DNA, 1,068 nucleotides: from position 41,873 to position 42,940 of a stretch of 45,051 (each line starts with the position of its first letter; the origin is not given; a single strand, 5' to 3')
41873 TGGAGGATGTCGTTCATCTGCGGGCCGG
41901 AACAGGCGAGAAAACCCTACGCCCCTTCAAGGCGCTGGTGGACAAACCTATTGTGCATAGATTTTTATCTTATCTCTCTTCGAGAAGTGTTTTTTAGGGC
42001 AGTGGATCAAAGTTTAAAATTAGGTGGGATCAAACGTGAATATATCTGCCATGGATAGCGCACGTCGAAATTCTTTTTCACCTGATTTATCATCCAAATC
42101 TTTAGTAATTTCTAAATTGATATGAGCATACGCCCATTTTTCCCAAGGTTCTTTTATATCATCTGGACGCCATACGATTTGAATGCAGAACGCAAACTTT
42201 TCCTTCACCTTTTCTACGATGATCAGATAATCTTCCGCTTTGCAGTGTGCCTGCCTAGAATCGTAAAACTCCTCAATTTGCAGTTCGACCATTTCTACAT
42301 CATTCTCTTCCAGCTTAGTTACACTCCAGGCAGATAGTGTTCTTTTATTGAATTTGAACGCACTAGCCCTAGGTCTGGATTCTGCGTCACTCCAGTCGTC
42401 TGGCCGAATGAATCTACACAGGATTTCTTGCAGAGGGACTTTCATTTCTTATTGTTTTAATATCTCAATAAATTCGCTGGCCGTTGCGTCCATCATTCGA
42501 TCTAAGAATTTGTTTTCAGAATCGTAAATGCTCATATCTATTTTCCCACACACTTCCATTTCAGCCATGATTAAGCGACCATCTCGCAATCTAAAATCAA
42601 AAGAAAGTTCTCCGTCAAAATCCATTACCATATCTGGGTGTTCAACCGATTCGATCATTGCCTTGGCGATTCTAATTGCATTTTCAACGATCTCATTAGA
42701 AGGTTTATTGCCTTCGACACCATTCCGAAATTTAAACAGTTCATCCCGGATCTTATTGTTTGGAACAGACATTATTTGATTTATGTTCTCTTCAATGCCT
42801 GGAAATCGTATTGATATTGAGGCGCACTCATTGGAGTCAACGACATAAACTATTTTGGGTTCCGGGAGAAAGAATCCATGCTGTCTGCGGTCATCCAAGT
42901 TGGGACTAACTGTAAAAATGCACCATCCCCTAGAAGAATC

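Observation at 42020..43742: Tightly coupled three-gene operon of unassignable proteins in an AT-rich inserted cassette: best candidate for an undescribed defence or conflict system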

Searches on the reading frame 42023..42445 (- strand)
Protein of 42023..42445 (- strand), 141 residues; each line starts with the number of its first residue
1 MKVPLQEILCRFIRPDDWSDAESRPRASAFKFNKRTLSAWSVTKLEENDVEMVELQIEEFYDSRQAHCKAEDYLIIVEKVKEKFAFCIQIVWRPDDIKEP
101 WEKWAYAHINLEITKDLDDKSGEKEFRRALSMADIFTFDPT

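Call 4: search_protein_families(library=pfam, proteins=[window:42023-42445:-], max_evalue=1)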
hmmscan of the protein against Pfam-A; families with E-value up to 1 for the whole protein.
window:42023-42445:- (141 aa): 1 family
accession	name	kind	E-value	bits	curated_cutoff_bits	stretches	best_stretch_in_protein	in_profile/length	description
PF11166.13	DUF2951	-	0.051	14.2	26.7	1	31-72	2-42/98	Protein of unknown function (DUF2951)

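Call 5: search_protein_families(library=ncbifam, proteins=[window:42023-42445:-], max_evalue=1)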
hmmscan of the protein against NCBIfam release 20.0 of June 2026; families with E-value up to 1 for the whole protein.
window:42023-42445:- (141 aa): 0 families

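Call 6: search_protein_families(library=padloc, proteins=[window:42023-42445:-], max_evalue=1)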
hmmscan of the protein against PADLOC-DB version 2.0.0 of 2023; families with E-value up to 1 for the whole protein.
window:42023-42445:- (141 aa): 1 family
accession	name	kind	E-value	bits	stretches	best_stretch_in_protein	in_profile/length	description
PDLC04668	PDC-M47B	-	0.0017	16.1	1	57-91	62-96/186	-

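Call 8: search_protein_families(library=phrogs, proteins=[window:42023-42445:-], max_evalue=1)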
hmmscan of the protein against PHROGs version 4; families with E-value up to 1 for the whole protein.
window:42023-42445:- (141 aa): 1 family
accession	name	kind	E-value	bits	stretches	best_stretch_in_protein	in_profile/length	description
phrog_35818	-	unknown function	0.0016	19.3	1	30-54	2-26/42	-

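Call 13: find_homologous_proteins(query=window:42023-42445:-)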
Query window:42023-42445:- (141 aa): 1 proteins with E <= 0.001 among 6 candidates.
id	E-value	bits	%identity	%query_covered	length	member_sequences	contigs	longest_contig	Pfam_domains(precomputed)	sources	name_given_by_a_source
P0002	1.4e-53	199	100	64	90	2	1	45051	-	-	-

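Call 22: search_solved_structures(query=window:42023-42445:-, max_evalue=10)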
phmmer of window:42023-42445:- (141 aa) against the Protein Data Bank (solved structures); distinct sequences matched with E-value up to 10: 0.

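Call 43: search_dna_similar(query=window:42023-42445:-, collection=phages, mode=protein, max_evalue=1)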
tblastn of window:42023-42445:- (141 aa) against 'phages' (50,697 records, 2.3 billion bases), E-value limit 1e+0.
No match.

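Call 46: search_dna_similar(query=window:42023-42445:-, collection=plasmids, mode=protein, max_evalue=1)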
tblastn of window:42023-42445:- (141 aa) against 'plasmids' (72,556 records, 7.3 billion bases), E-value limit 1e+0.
No match.

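Call 98: search_protein_families(library=pfam, alignment_id=A4, max_evalue=0.1)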
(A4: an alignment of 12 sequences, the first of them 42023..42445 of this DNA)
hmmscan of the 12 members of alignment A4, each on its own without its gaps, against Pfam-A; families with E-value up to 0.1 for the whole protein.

A. member 1, window:42023-42445:- (141 aa): 1 family
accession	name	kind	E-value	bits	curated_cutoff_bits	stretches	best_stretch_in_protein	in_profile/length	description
PF11166.13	DUF2951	-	0.051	14.2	26.7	1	31-72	2-42/98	Protein of unknown function (DUF2951)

B. families by the number of members that match (of 12 scanned): 1 family
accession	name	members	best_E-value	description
PF11166.13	DUF2951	1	0.051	Protein of unknown function (DUF2951)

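Call 99: search_protein_families(library=padloc, alignment_id=A4, max_evalue=0.1)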
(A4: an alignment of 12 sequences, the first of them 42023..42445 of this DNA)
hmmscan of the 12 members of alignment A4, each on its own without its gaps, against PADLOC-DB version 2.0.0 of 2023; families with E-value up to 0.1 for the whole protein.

A. member 1, window:42023-42445:- (141 aa): 1 family
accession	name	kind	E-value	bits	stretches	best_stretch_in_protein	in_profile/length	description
PDLC04668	PDC-M47B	-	0.0017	16.1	1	57-91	62-96/186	-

B. families by the number of members that match (of 12 scanned): 6 families
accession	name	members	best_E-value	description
PDLC04579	PDC-M32B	2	1.4e-43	-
PDLC04578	PDC-M32B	2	4.9e-41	-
PDLC04580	PDC-M32B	2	1.7e-09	-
PDLC04581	PDC-M32B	1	6.7e-16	-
PDLC04668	PDC-M47B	1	0.0017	-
PDLC02593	DrmC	1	0.031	DrmC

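Call 100: search_solved_structures(query=A4, max_evalue=10)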
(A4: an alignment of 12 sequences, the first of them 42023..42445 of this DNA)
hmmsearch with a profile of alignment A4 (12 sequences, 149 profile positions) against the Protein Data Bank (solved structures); distinct sequences matched with E-value up to 10: 0.

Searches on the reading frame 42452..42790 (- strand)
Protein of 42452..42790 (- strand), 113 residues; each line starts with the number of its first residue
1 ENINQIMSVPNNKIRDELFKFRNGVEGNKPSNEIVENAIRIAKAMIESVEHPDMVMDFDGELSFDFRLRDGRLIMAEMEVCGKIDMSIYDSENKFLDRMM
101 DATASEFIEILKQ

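Call 86: find_related_loci(query=A3, collection=metagenome_contigs, flank=4000)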
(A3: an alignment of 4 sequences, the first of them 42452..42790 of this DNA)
Query A3 (113 aa) in metagenome_contigs; peptide patterns used: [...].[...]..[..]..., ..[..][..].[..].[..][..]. (x = any residue, [..] = any of these).
600 stretches matched a pattern, but none encodes a relative of the query by tblastn (E <= 1e-3).

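Call 87: find_related_loci(query=A3, collection=viral_contigs, flank=4000)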
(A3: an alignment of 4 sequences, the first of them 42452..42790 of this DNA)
Query A3 (113 aa) in viral_contigs; peptide patterns used: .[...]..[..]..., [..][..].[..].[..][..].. (x = any residue, [..] = any of these).
41 stretches matched a pattern, but none encodes a relative of the query by tblastn (E <= 1e-3).

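Call 120: search_solved_structures(query=A3, max_evalue=10)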
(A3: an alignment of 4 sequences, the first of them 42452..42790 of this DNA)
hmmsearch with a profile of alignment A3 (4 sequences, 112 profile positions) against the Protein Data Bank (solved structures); distinct sequences matched with E-value up to 10: 8.
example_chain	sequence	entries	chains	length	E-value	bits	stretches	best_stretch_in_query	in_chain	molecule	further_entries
6raw_6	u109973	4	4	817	0.062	16.7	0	30-64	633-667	DNA replication licensing factor Mcm6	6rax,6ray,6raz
9jm7_B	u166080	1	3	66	0.37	14.2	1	5-44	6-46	LRD-2V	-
8k7o_A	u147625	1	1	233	0.47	13.8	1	16-53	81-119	De novo design protein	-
8kdq_A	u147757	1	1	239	0.48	13.8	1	16-53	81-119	De novo design protein -T03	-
3pt1_A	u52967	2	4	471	1.4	12.3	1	12-49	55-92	UPF0364 protein YMR027W | Protein-glutamate O-methyltransferase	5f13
5by0_A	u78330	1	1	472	1.4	12.3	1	12-49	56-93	Protein-glutamate O-methyltransferase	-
8fbj_A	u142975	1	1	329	2.2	11.7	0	12-52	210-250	KWOCA_60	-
4uos_A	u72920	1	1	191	9.1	9.7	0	4-49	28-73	DESIGNED HELICAL BUNDLE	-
